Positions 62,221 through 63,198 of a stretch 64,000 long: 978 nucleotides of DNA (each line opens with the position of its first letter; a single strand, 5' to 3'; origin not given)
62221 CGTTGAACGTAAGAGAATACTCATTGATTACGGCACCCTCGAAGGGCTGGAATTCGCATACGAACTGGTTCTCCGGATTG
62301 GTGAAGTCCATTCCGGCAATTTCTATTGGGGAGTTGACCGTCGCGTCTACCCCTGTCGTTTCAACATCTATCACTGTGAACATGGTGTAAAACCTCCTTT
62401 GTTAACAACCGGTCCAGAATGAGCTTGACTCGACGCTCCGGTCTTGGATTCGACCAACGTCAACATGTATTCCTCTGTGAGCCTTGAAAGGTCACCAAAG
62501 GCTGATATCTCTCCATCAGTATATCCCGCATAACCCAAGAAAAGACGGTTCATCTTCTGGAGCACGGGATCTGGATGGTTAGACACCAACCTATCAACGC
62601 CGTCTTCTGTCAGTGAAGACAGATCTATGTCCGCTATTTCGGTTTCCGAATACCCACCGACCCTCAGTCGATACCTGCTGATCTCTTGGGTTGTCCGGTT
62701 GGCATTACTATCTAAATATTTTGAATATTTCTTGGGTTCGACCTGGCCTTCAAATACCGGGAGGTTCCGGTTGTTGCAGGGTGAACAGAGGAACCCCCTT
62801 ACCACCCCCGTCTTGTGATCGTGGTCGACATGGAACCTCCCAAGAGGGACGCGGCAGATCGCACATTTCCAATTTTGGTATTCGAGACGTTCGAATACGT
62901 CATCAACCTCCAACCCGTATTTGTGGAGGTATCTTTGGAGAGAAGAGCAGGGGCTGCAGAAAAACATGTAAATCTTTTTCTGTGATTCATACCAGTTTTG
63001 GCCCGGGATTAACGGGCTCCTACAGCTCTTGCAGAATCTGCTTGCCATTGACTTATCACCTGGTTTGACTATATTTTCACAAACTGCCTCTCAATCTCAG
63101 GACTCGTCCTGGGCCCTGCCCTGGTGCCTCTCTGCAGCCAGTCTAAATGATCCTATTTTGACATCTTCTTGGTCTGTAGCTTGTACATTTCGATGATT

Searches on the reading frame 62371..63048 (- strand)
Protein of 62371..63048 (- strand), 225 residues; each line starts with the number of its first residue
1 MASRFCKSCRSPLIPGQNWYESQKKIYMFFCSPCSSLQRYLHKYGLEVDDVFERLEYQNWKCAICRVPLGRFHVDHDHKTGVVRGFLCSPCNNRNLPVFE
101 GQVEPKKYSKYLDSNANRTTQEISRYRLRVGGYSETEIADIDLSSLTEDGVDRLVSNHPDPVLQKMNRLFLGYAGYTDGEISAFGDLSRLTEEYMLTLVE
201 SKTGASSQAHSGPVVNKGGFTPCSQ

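Call 21: search_protein_families(library=pfam, proteins=[window:62371-63048:-], max_evalue=0.01)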
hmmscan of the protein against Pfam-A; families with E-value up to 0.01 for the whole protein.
window:62371-63048:- (225 aa): 2 families
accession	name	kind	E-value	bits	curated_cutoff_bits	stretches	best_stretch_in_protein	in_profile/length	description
PF02945.21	Endonuclease_7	-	5.1e-14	52.4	23.6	1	41-94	5-62/82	Recombination endonuclease VII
PF03226.21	Yippee-Mis18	-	0.0021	18.6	26.6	1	6-88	5-87/108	Yippee zinc-binding/DNA-binding /Mis18, centromere assembly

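Call 47: find_encoding_contigs(protein=window:62371-63048:-, flank=10000, max_places=3)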
Protein window:62371-63048:- (225 aa): 20 contigs read that carry it; 3 places shown.
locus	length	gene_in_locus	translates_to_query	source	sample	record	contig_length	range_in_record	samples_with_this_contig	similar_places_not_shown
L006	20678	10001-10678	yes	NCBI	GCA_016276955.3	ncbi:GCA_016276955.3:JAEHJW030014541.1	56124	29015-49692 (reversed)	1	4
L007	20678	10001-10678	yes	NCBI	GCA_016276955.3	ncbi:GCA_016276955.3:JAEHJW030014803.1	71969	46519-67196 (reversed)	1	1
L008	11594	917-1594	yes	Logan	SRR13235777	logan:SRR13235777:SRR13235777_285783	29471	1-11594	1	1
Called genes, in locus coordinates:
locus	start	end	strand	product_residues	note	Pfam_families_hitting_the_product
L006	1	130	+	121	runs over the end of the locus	-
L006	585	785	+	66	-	PF02805:Ada_Zn_binding (weak)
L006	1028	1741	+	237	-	-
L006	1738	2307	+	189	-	PF06941:NT5C (weak)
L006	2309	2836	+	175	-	-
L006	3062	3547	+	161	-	-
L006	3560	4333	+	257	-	-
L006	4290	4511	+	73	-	-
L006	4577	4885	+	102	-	PF07282:Cas12f1-like_TNB (faint), PF01096:Zn_ribbon_TFIIS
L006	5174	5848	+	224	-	-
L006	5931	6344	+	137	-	-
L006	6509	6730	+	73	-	-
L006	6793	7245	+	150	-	-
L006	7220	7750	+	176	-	-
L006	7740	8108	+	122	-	-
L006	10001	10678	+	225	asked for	PF02945:Endonuclease_7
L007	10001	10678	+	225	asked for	PF02945:Endonuclease_7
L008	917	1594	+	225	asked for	PF02945:Endonuclease_7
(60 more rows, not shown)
